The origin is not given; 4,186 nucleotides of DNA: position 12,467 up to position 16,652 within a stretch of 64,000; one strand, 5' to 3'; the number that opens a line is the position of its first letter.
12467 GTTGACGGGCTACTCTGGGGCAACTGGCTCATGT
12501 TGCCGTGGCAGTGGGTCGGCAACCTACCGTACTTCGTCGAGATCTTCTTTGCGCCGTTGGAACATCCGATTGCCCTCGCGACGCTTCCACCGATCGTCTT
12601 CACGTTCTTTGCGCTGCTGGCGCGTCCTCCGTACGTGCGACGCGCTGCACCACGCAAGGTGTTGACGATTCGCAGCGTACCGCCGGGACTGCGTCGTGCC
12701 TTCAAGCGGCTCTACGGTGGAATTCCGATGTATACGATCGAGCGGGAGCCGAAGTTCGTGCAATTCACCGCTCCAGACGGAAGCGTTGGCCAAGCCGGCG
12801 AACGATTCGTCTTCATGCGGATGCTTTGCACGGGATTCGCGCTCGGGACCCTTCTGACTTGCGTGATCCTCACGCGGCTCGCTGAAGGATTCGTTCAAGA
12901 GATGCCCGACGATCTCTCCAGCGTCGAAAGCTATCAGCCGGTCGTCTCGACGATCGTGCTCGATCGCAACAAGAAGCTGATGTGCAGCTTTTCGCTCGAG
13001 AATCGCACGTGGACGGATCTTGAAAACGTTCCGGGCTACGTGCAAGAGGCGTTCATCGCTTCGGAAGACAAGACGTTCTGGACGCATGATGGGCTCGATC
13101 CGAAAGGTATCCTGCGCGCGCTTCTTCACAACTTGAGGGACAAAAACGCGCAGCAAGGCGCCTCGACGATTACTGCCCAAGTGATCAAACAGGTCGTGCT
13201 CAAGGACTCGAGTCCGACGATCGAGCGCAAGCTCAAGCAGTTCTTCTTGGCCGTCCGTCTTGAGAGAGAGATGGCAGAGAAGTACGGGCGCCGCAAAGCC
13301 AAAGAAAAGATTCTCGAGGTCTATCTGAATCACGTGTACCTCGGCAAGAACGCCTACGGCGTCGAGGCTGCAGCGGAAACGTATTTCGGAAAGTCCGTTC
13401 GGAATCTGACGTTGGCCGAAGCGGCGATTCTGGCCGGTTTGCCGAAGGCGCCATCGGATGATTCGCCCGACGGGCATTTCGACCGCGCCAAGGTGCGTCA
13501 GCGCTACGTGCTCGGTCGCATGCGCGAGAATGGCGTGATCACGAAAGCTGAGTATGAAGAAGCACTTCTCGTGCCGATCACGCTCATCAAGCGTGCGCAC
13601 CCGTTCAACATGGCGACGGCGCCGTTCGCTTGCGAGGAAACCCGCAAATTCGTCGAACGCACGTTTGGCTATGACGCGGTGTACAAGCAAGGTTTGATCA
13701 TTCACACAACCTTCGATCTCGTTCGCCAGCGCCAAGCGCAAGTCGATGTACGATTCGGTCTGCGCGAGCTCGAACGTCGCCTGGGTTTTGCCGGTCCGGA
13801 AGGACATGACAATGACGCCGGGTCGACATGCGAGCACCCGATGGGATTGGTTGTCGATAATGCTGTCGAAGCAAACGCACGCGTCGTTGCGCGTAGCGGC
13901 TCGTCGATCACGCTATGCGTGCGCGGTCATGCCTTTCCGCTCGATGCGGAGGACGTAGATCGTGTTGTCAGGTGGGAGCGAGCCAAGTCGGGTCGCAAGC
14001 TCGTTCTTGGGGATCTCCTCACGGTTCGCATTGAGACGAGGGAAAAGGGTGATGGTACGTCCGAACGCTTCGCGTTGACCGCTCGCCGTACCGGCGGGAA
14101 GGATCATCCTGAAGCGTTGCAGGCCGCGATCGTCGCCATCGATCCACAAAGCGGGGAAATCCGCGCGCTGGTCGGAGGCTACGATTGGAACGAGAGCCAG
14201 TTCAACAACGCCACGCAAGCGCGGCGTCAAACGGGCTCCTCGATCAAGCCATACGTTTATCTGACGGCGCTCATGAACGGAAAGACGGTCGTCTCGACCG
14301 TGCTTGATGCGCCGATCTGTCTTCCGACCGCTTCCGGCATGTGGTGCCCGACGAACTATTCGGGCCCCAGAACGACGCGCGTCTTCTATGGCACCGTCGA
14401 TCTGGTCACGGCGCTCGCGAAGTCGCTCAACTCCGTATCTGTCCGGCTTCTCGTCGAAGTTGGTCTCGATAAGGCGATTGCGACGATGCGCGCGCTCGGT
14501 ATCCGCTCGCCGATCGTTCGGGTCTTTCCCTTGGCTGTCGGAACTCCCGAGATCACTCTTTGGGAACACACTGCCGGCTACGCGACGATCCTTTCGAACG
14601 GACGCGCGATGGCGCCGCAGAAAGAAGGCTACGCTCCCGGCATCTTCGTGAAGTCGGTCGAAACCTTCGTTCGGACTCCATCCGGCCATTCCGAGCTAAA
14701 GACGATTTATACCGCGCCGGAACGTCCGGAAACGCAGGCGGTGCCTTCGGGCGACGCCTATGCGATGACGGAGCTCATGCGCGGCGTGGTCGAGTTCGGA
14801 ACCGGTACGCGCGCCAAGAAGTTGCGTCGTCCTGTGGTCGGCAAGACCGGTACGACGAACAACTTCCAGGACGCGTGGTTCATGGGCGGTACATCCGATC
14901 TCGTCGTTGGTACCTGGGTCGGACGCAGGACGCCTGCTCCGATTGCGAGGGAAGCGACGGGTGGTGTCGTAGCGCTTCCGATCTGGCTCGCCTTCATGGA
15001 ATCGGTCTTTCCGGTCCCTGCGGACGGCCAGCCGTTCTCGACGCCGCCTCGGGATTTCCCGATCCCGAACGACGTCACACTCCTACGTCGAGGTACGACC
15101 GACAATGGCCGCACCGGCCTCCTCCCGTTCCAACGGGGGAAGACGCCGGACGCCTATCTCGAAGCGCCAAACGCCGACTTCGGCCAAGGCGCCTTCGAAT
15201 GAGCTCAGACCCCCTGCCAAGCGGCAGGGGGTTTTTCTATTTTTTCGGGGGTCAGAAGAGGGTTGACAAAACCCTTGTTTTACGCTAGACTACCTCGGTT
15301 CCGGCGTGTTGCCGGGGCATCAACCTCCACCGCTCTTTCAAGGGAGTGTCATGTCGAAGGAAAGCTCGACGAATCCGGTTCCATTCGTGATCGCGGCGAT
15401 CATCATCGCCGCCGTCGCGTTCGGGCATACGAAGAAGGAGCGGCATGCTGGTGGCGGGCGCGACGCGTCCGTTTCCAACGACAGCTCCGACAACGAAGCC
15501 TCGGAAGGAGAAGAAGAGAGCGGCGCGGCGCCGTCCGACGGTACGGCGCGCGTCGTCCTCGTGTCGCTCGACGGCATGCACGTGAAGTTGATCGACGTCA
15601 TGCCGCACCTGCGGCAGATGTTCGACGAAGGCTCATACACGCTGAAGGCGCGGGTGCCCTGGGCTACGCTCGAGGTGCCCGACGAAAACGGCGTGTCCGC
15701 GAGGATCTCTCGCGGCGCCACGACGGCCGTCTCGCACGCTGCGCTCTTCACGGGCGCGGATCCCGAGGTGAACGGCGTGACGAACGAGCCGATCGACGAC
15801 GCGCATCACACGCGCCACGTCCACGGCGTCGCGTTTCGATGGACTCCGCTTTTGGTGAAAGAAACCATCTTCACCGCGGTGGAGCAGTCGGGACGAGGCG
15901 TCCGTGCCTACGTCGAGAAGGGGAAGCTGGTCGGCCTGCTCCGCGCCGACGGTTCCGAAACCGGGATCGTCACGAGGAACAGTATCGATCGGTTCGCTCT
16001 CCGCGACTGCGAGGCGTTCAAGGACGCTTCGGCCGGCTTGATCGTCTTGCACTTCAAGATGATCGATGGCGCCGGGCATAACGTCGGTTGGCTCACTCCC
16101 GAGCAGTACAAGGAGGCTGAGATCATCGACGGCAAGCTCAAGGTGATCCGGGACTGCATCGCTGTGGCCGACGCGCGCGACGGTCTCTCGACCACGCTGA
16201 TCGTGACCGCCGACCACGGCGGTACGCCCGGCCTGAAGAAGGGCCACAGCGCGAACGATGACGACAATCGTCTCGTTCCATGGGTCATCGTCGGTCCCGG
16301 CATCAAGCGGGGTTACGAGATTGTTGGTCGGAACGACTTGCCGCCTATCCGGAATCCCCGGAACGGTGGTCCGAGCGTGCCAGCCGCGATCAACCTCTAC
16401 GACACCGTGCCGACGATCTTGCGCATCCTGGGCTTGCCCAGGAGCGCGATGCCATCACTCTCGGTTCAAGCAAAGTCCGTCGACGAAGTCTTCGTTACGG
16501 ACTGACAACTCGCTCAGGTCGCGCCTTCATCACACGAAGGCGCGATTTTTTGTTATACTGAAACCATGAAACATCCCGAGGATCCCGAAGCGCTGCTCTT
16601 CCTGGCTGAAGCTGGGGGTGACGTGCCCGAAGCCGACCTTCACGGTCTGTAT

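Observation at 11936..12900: Class A PBP carrying a ~270-aa polytopic N-terminal membrane domain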

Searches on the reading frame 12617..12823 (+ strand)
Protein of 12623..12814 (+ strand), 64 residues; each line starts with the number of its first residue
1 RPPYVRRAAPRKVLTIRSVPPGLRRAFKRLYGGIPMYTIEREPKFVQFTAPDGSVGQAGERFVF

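Call 83: search_protein_families(library=pfam, proteins=[window:12623-12814:+], max_evalue=10)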
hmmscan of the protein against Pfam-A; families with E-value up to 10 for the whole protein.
window:12623-12814:+ (64 aa): 0 families

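Call 84: search_solved_structures(query=window:12623-12814:+, max_evalue=10)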
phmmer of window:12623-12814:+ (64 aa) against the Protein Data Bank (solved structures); distinct sequences matched with E-value up to 10: 2.
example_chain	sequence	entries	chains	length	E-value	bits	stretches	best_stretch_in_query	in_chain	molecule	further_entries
9x0w_O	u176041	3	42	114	0.0047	20.5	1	17-46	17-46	Multidrug transporter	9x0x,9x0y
1kwg_A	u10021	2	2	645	5.7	10.8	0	5-36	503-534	BETA-GALACTOSIDASE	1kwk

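Call 85: search_solved_structures(query=window:12623-12814:+, max_evalue=0.1, show_alignments=1)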
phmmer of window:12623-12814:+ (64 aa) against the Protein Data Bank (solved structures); distinct sequences matched with E-value up to 0.1: 1.
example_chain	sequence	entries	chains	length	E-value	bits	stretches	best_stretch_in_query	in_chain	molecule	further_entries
9x0w_O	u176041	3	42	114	0.0047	20.5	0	17-46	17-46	Multidrug transporter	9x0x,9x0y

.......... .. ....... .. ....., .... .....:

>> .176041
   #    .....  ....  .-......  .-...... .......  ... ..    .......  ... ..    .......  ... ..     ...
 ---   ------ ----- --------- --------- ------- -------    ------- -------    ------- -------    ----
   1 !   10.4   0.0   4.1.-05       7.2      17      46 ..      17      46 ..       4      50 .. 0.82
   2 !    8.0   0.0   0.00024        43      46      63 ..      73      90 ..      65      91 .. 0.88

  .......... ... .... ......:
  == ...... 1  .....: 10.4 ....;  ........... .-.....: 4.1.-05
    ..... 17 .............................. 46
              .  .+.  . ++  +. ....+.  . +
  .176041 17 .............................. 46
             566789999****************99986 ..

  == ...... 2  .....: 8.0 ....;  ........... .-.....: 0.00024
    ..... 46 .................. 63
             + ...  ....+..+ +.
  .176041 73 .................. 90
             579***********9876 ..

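Call 88: search_solved_structures(query=A5, max_evalue=10)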
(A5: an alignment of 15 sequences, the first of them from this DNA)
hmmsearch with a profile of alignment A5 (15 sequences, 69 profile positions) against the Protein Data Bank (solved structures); distinct sequences matched with E-value up to 10: 0.
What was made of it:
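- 12623..12814 (+): Basic cytoplasmic linker (residues 230-293). It holds the invariant motif PPY-x-RRA-x-PR, then a predicted beta-alpha-beta-beta mini-domain (240-288), and ends in (P)DG...GERFVF. No Pfam or PDB match (calls 83, 88).
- Tried and rejected: It vanished with the family profile (calls 84, 85, 88), so it is spurious.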

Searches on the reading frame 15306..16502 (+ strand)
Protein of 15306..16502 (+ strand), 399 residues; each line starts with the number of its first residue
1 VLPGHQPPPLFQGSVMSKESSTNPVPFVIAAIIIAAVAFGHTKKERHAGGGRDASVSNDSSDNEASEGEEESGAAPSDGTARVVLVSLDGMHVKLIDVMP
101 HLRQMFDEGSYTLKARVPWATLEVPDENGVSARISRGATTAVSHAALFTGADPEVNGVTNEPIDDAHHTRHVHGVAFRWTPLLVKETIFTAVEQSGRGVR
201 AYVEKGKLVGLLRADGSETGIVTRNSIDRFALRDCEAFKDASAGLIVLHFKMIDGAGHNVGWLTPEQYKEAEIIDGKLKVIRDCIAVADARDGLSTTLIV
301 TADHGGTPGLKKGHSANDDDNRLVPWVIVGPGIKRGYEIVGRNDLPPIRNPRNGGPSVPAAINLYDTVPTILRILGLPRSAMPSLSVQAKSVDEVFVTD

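Call 17: search_protein_families(library=pfam, proteins=[window:15306-16502:+], max_evalue=0.01)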
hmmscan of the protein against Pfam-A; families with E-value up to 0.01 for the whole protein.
window:15306-16502:+ (399 aa): 3 families
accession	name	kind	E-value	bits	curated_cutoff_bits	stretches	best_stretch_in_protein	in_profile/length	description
PF01663.27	Phosphodiest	-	5.6e-15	56.2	23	1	83-309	1-224/342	Type I phosphodiesterase / nucleotide pyrophosphatase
PF01676.23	Metalloenzyme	-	4.6e-07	30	24.3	1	228-342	132-234/252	Metalloenzyme superfamily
PF00884.28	Sulfatase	-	0.0017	18.1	25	0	290-376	227-300/301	Sulfatase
